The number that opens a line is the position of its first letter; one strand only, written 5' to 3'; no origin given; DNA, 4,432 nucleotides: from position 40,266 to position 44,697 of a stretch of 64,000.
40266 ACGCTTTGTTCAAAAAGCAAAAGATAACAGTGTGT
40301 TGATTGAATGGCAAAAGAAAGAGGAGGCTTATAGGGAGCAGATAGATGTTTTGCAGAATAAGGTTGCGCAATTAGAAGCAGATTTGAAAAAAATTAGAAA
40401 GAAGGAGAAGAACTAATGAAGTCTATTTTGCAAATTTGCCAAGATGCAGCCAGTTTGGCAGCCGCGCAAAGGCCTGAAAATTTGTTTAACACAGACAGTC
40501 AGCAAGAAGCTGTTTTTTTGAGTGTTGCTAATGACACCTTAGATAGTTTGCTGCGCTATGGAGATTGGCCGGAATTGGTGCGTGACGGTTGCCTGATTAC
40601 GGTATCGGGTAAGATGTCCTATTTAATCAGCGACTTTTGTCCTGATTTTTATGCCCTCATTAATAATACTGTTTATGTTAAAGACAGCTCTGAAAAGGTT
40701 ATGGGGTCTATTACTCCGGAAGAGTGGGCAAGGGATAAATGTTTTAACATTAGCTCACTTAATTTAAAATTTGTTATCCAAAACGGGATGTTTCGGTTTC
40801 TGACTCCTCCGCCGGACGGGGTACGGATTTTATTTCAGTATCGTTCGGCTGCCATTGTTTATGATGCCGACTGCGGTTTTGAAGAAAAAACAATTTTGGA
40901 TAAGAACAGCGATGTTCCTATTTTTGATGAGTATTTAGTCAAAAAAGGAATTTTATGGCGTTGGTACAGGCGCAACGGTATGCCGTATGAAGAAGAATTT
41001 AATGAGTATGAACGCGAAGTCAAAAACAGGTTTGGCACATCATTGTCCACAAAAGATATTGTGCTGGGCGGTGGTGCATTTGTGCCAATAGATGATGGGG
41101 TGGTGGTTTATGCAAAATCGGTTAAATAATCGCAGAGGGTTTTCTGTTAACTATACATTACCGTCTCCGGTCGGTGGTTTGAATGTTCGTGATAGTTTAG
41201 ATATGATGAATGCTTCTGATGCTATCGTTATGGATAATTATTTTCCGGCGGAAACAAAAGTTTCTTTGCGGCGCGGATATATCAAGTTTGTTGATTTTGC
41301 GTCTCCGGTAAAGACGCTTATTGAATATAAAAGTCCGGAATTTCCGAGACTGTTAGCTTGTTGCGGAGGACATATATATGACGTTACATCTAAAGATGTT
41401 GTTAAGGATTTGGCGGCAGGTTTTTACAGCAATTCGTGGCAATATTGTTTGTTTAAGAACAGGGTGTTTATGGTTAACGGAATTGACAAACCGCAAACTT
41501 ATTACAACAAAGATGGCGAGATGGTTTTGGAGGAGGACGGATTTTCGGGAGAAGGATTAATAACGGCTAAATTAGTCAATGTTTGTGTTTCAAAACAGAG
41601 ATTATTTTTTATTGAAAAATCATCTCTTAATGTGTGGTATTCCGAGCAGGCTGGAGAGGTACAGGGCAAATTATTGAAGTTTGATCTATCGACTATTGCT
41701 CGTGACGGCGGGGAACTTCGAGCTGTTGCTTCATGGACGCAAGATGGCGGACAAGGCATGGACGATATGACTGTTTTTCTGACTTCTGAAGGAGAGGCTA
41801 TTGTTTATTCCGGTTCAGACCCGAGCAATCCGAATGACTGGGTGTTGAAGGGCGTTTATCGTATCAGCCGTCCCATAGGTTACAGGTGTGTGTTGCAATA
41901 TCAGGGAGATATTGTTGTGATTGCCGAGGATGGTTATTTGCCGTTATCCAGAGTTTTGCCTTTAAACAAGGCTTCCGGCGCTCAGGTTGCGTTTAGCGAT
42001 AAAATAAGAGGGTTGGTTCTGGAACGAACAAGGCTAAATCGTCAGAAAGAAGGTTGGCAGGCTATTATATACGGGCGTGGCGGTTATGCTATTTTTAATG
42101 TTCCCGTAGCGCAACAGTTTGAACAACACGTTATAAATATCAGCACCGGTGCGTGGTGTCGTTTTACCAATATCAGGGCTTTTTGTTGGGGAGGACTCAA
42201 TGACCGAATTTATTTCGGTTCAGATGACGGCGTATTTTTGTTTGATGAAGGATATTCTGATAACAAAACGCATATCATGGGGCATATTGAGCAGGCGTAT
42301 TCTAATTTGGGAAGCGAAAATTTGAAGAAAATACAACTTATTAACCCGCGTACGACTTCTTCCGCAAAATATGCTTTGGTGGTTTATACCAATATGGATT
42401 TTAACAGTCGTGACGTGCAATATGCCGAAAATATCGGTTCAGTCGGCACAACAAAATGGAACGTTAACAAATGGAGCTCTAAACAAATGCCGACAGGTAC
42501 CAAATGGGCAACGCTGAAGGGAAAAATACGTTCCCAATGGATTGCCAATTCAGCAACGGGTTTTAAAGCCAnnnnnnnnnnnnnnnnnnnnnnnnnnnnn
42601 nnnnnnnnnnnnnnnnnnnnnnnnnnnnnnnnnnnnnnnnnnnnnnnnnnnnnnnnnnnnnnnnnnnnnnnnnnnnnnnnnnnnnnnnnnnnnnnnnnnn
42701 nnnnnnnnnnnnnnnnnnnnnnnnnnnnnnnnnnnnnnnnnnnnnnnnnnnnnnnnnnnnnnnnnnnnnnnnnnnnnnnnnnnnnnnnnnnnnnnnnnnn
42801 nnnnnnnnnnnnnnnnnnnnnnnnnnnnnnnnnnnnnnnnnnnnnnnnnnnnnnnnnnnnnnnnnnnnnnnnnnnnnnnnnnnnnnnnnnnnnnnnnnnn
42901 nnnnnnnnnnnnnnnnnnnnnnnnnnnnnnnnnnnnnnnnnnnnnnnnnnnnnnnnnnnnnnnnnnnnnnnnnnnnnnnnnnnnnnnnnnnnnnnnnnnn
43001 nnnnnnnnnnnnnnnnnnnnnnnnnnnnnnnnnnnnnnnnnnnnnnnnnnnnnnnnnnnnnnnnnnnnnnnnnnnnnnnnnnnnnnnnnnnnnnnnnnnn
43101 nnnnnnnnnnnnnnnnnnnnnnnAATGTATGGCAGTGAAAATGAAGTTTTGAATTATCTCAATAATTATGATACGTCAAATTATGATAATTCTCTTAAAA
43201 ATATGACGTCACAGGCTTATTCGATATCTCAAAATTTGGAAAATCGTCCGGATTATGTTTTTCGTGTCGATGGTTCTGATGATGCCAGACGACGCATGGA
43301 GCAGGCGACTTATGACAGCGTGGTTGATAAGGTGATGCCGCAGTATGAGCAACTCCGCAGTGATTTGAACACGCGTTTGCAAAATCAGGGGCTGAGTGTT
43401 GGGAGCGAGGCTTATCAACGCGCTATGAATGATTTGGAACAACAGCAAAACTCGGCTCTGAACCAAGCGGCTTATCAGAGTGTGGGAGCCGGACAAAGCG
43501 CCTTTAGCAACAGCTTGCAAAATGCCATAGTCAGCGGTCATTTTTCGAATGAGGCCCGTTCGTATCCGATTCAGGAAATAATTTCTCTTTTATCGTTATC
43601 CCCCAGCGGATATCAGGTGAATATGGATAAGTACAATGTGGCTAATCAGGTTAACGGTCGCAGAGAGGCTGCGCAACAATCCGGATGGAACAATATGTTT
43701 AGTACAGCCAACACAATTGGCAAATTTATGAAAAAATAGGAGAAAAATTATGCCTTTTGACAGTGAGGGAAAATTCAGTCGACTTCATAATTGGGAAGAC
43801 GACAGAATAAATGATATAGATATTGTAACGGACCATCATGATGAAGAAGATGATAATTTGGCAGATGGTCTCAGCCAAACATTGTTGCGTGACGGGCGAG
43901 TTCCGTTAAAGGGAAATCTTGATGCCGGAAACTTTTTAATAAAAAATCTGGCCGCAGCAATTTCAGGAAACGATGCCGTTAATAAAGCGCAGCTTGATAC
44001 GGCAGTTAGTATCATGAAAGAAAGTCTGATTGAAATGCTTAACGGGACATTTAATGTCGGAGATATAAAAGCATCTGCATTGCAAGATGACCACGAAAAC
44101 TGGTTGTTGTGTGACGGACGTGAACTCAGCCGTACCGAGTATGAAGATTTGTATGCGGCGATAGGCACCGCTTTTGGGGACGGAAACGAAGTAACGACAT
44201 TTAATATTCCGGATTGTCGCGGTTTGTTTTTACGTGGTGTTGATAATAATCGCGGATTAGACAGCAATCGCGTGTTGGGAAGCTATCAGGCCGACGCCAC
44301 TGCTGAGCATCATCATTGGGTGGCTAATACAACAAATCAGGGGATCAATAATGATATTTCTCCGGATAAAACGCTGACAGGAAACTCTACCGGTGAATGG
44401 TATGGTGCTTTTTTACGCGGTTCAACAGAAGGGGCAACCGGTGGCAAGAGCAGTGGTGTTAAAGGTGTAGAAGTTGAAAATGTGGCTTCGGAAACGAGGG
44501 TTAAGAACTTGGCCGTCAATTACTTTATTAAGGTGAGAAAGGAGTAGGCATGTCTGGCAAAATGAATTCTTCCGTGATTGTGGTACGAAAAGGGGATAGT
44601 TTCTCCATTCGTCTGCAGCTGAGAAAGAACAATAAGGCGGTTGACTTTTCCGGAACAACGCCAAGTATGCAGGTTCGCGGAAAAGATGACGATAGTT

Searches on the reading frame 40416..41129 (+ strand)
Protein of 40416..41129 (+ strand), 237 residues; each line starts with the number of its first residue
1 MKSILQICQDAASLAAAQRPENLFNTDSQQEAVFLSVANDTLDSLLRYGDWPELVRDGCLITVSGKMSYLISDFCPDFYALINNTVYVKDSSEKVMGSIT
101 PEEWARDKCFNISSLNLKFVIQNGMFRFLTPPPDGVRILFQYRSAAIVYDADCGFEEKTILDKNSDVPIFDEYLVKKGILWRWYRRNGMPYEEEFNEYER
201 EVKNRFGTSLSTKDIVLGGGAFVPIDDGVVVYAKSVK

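Call 85: search_protein_families(library=pfam, proteins=[window:40416-41129:+], max_evalue=0.0001)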
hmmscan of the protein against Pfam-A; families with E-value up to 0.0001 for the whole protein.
window:40416-41129:+ (237 aa): 1 family
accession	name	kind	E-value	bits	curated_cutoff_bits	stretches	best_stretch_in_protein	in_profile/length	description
PF24175.2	SU10_adaptor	-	4.3e-05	24.5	27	1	20-206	17-178/194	SU10 adaptor protein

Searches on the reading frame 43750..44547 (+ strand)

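Call 85: search_protein_families(library=pfam, proteins=[window:43750-44547:+], max_evalue=0.0001)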
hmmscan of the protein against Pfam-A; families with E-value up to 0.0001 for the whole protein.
window:43750-44547:+ (265 aa): 1 family
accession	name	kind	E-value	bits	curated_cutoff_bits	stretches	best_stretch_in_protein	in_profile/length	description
PF07484.17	Collar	-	4.7e-18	65.3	24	1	106-160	3-56/57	Phage Tail Collar Domain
